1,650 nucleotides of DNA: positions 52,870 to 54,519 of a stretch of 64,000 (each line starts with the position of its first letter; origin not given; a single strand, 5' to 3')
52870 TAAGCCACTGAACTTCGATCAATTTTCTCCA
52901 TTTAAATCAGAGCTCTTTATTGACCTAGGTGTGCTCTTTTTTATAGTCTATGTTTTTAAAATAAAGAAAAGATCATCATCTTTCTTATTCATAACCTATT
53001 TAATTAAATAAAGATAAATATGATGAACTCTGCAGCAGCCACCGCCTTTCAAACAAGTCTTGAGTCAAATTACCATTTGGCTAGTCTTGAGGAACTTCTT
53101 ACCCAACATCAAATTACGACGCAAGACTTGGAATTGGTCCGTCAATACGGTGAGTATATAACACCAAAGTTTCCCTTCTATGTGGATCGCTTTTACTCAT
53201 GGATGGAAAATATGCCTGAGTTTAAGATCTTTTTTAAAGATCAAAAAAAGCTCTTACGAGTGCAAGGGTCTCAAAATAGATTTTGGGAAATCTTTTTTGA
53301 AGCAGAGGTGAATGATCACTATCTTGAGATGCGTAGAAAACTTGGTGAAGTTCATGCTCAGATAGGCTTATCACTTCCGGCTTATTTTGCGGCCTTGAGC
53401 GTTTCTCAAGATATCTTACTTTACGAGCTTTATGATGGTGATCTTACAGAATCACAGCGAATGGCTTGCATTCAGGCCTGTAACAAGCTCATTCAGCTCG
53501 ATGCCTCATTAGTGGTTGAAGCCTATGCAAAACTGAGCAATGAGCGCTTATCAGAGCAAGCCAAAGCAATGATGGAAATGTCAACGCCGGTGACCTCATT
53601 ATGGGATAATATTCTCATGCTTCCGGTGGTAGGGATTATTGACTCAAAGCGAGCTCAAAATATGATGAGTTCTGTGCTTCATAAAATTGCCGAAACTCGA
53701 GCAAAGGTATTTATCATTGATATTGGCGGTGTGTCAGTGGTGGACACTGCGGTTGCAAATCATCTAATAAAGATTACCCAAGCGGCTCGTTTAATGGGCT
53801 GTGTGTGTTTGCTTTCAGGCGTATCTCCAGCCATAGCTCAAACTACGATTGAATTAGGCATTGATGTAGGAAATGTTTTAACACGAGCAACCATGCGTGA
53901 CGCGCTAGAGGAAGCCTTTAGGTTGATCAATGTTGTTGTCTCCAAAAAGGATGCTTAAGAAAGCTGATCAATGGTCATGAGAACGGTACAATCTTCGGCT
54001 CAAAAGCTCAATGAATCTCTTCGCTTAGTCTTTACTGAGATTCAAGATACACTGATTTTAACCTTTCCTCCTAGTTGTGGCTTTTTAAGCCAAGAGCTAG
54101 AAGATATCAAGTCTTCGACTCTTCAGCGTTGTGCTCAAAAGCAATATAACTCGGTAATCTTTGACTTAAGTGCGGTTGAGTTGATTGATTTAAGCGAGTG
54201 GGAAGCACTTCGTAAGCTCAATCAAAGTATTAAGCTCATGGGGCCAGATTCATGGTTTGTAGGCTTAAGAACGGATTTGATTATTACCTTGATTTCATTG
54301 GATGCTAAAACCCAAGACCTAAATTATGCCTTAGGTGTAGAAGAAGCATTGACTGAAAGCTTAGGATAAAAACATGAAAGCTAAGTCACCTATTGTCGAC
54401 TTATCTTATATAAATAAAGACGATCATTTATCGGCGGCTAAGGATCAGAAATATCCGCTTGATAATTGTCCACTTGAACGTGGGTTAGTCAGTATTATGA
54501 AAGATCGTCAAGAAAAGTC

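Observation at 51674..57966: Complete stressosome module (globin-RsbR, RsbS, RsbT) wired to a hybrid histidine kinase with Hpt, and a divergent REC-adenylate cyclase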

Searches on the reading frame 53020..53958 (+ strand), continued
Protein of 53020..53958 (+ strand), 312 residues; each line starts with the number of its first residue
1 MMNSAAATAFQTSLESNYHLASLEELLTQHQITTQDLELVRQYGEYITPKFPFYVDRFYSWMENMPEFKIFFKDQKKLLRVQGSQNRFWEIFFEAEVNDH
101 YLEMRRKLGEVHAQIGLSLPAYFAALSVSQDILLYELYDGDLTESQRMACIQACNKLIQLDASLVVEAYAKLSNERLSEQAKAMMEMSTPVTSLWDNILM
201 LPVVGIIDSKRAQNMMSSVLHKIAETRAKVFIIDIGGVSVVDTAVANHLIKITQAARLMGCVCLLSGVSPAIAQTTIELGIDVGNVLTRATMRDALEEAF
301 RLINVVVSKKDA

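Call 24: search_protein_families(library=pfam, proteins=[L024:7201-8757:-, L024:9899-10264:+, L024:10245-10679:+, L024:10681-11265:+, L024:11258-14416:+, L024:14379-15539:+, L024:15595-16722:+, L024:16722-17159:+, L024:17235-18737:+], max_evalue=0.001)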
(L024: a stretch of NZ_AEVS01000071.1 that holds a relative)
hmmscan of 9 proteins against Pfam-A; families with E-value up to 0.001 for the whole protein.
L024:7201-8757:- (518 aa): 5 families
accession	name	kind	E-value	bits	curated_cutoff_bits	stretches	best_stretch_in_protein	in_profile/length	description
PF00015.26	MCPsignal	-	4.5e-43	147.5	34.6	1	299-483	1-171/172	Methyl-accepting chemotaxis protein (MCP) signalling domain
PF08447.18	PAS_3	-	9.7e-20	71.1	25.6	1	31-114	2-88/89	PAS fold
PF13426.13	PAS_9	-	7.9e-10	39.4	27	1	23-110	6-92/103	PAS domain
PF00989.32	PAS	-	8.5e-07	29.4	22.6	1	29-109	22-103/113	PAS fold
PF08448.16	PAS_4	-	0.00034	21.3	23.1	0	26-108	13-95/110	PAS fold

L024:9899-10264:+ (121 aa): 1 family
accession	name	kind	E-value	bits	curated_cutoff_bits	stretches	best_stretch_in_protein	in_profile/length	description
PF01740.26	STAS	-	6.1e-11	42.5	22.6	1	5-97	2-94/106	STAS domain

L024:10245-10679:+ (144 aa): 2 families
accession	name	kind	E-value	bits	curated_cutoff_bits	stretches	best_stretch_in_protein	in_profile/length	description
PF13581.12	HATPase_c_2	-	9.8e-11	42.2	27.4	1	26-141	12-127/127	Histidine kinase-like ATPase domain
PF02518.31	HATPase_c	-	1e-10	42.5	26.4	1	51-139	9-105/111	Histidine kinase-, DNA gyrase B-, and HSP90-like ATPase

L024:10681-11265:+ (194 aa): 1 family
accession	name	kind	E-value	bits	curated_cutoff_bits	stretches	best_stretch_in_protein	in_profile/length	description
PF07228.17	SpoIIE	-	6.4e-08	33.2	25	1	29-172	3-156/192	Stage II sporulation protein E (SpoIIE)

L024:11258-14416:+ (1052 aa): 7 families
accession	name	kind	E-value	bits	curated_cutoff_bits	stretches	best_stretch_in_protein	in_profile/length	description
PF00072.30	Response_reg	-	1.9e-43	147.6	30.2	2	697-814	1-110/111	Response regulator receiver domain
PF02518.31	HATPase_c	-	4.5e-32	111.2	26.4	1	414-525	1-106/111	Histidine kinase-, DNA gyrase B-, and HSP90-like ATPase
PF00512.31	HisKA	-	1.7e-21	76.4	26.9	1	303-367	2-66/66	His Kinase A (phospho-acceptor) domain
PF01627.28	Hpt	-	7.4e-11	42.6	24.6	1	871-944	2-74/84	Hpt domain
PF13426.13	PAS_9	-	1.8e-07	31.8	27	1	176-280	2-102/103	PAS domain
PF13188.13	PAS_8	-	2.1e-07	31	21.8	1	167-222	3-55/65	PAS domain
PF00989.32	PAS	-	1.3e-06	28.8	22.6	1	168-227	4-63/113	PAS fold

L024:14379-15539:+ (386 aa): 3 families
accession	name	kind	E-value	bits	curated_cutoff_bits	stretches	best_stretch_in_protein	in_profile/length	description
PF13487.12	HD_5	-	1.3e-28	100.3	27.2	1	170-348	3-168/170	HD domain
PF00072.30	Response_reg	-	2.5e-27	95.7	30.2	1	18-128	1-110/111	Response regulator receiver domain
PF01966.28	HD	-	2e-19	70.4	22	1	182-318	2-115/116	HD domain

L024:15595-16722:+ (375 aa): 1 family
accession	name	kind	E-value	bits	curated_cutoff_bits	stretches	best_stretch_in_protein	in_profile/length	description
PF00072.30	Response_reg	-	1.2e-20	74.2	30.2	1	46-152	1-106/111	Response regulator receiver domain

L024:16722-17159:+ (145 aa): 2 families
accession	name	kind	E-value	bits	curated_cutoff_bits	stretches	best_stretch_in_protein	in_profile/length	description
PF00989.32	PAS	-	3.8e-08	33.8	22.6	1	16-134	5-112/113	PAS fold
PF08448.16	PAS_4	-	4.4e-06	27.3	23.1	1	20-137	3-107/110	PAS fold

L024:17235-18737:+ (500 aa): 3 families
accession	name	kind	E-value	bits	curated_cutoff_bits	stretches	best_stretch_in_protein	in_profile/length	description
PF01256.23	Carb_kinase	-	4.8e-60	203.5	27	1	252-485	1-235/242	NAD(P)H-hydrate dehydratase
PF03853.21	YjeF_N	-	1e-43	149.7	24.9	1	32-193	3-169/169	YjeF-related protein N-terminus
PF02110.20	HK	-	0.00088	19.2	27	0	386-477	135-227/247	Hydroxyethylthiazole kinase family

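Call 39: search_protein_families(library=pfam, proteins=[L024:11258-11800:+], max_evalue=10)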
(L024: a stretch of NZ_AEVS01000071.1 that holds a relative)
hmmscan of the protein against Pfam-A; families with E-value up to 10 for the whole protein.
L024:11258-11800:+ (181 aa): 1 family
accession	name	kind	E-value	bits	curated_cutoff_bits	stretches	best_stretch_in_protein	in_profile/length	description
PF24285.1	DUF7473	-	0.13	13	27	1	49-85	50-86/114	Family of unknown function (DUF7473)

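Call 45: list_cluster_members(proteins=[P0121, window:53020-53958:+, window:51674-52726:-])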
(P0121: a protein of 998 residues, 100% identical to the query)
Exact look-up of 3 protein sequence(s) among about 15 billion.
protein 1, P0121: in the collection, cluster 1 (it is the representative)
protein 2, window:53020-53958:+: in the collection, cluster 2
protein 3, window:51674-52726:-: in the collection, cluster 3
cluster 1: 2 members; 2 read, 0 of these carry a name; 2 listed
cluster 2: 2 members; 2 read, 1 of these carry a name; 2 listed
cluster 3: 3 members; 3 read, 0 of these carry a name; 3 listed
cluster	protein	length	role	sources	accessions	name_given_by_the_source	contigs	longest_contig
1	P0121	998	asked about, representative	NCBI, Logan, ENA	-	-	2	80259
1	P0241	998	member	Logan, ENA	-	-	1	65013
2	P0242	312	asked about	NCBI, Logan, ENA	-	-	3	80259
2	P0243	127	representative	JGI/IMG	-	rsbT co-antagonist protein RsbR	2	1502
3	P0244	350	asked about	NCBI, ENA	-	-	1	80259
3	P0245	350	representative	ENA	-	-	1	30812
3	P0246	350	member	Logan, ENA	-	-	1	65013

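Call 53: find_encoding_contigs(protein=P0008, flank=8000, max_places=1)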
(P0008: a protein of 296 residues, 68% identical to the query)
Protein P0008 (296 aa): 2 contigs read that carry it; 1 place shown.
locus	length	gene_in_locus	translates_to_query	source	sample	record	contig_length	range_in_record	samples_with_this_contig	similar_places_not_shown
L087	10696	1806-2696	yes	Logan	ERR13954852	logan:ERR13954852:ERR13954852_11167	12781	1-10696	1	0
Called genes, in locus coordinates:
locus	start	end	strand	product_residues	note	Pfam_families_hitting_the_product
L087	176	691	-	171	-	-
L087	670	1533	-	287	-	-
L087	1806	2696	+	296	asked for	PF11563:Protoglobin, PF01740:STAS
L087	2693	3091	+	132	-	PF01740:STAS (weak)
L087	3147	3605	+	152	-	PF13581:HATPase_c_2, PF02518:HATPase_c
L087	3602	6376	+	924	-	PF00512:HisKA, PF02518:HATPase_c, PF00072:Response_reg, PF01627:Hpt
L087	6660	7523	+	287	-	PF02551:Acyl_CoA_thio, PF13622:4HBT_3, PF20789:4HBT_3C, PF02551:Acyl_CoA_thio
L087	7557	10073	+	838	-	PF00884:Sulfatase, PF01663:Phosphodiest (faint)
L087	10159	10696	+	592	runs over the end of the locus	PF13229:Beta_helix, PF05048:NosD, PF13229:Beta_helix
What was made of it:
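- One clade member (L087) has R-S-T-kinase with no cyclase called in the two upstream gene calls (call 53). L087 has R-S-T-kinase with no cyclase called in the two upstream gene calls (call 53).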

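Call 54: find_encoding_contigs(protein=P0006, flank=8000, max_places=1)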
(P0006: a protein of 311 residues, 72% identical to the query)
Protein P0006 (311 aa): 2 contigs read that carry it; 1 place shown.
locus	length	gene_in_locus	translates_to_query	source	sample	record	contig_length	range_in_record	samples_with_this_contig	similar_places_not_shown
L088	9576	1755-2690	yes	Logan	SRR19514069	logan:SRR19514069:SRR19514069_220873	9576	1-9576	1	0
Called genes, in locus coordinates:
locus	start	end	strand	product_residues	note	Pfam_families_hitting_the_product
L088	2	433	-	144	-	?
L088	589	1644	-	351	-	PF00072:Response_reg, PF00211:Guanylate_cyc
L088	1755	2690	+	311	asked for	PF11563:Protoglobin, PF01740:STAS, PF13466:STAS_2 (weak)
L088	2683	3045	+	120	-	PF01740:STAS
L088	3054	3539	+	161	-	PF13581:HATPase_c_2, PF02518:HATPase_c (weak)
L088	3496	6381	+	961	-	PF00512:HisKA, PF02518:HATPase_c, PF00072:Response_reg, PF01627:Hpt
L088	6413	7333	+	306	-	PF00850:Hist_deacetyl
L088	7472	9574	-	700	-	?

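Call 55: find_encoding_contigs(protein=P0011, flank=8000, max_places=1)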
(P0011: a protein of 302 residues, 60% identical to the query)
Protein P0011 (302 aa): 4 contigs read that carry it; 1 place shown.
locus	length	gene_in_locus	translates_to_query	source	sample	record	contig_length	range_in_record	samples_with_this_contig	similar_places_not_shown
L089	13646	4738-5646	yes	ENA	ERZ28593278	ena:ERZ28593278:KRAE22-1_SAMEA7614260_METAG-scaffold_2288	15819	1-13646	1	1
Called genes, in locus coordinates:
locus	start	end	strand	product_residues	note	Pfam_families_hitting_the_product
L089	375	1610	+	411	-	PF01118:Semialdhyde_dh, PF02774:Semialdhyde_dhC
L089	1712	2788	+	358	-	-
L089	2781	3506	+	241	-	-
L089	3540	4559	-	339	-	PF00072:Response_reg, PF00211:Guanylate_cyc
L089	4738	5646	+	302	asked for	PF11563:Protoglobin, PF01740:STAS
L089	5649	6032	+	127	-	PF01740:STAS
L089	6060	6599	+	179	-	PF13581:HATPase_c_2 (weak)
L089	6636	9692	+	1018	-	PF00512:HisKA, PF02518:HATPase_c, PF00072:Response_reg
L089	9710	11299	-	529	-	-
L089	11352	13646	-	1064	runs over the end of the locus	-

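Call 75: search_protein_families(library=ncbifam, proteins=[L024:11258-11740:+], max_evalue=1)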
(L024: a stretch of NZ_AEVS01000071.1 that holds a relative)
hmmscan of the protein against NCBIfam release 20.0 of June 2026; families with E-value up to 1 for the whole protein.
L024:11258-11740:+ (161 aa): 0 families

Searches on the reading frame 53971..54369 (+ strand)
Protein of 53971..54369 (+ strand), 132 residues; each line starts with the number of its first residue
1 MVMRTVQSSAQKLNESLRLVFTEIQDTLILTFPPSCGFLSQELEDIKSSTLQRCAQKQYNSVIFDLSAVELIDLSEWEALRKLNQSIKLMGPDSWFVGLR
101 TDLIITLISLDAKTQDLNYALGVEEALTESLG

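Call 4: search_protein_families(library=pfam, proteins=[window:53971-54369:+], max_evalue=0.01)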
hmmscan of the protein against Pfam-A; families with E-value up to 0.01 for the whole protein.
window:53971-54369:+ (132 aa): 1 family
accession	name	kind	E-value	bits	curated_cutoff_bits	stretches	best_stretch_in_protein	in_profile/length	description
PF01740.26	STAS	-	2.8e-06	27.5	22.6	1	38-107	19-88/106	STAS domain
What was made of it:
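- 53971..54369 (+): RsbS-like single STAS protein, 132 aa, strongly diverged. Pfam STAS 27.5 bits (call 4).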

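Call 5: search_protein_families(library=ncbifam, proteins=[window:53971-54369:+], max_evalue=0.01)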
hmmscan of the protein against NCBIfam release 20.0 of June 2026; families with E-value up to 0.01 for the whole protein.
window:53971-54369:+ (132 aa): 1 family
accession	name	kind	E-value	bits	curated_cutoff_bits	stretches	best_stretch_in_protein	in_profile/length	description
NF052652.1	YtvA_fam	equivalog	1.2e-08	34.8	250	1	37-127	153-243/243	YtvA family blue-light photoreceptor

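Call 14: search_solved_structures(query=window:53971-54369:+, max_evalue=0.1, show_alignments=4)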
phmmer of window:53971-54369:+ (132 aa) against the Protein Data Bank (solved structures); distinct sequences matched with E-value up to 0.1: 8.
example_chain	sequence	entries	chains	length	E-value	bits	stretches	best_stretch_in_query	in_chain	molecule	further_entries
7o0i_B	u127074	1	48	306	0.00028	24.2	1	25-118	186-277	Anti-anti-sigma factor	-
6jhk_A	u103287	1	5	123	0.0003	24.1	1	49-127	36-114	RsbS negative regulator of sigma-B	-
7o0i_a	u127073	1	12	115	0.0081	19.5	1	21-111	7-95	RsbS, negative regulator of sigma-B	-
6qcm_CD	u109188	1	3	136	0.036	17.4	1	34-115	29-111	RsbR protein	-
6qcm_CB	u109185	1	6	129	0.051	16.9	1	50-115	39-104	RsbR protein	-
6qcm_AB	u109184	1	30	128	0.055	16.8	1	53-115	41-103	RsbR protein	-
6qcm_AD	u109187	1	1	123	0.069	16.5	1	34-110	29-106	RsbR protein,RsbR protein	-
9o5l_A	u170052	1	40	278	0.095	16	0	33-114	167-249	STAS domain-containing protein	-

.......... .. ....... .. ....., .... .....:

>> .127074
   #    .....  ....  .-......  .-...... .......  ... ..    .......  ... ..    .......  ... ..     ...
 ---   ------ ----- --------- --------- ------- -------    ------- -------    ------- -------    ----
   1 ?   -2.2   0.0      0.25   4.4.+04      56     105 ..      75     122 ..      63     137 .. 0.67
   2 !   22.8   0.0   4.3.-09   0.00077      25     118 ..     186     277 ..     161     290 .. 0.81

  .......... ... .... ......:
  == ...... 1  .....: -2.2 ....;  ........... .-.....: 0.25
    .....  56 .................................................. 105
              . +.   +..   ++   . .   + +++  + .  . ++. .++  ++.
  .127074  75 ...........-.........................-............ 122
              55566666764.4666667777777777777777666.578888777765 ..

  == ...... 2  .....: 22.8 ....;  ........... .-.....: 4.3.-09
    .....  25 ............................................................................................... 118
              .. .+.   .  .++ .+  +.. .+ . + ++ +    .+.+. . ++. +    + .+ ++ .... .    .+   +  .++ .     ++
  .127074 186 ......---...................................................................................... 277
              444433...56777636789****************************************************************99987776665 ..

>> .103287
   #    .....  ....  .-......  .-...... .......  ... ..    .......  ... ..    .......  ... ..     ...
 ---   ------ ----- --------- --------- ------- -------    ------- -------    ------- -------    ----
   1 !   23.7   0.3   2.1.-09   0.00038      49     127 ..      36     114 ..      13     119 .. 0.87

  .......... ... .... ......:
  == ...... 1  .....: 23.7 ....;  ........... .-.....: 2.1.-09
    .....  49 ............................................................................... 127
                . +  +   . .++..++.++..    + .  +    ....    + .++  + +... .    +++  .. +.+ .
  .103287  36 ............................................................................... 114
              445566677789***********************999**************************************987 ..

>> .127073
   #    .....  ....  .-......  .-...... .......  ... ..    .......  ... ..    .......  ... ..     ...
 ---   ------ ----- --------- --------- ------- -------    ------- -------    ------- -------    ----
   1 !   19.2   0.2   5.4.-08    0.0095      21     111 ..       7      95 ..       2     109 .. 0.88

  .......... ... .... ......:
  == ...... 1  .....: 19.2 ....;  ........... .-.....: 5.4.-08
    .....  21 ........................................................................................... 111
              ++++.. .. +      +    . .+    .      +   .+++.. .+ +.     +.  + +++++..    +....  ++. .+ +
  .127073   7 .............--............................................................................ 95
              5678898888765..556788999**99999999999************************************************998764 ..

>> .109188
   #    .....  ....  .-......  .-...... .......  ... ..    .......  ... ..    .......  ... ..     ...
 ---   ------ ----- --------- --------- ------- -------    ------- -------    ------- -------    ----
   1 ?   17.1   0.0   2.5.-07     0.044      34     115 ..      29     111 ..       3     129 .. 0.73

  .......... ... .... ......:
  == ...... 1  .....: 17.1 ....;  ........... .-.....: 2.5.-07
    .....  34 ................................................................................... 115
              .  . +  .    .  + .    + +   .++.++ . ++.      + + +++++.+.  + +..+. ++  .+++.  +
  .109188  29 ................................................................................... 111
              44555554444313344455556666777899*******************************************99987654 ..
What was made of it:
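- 53971..54369 (+): Weak matches to solved RsbS chains (6JHK E=3e-4, 7O0I_a E=8e-3, call 14).
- On RsbS: Weak matches to solved RsbS chains (call 14).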
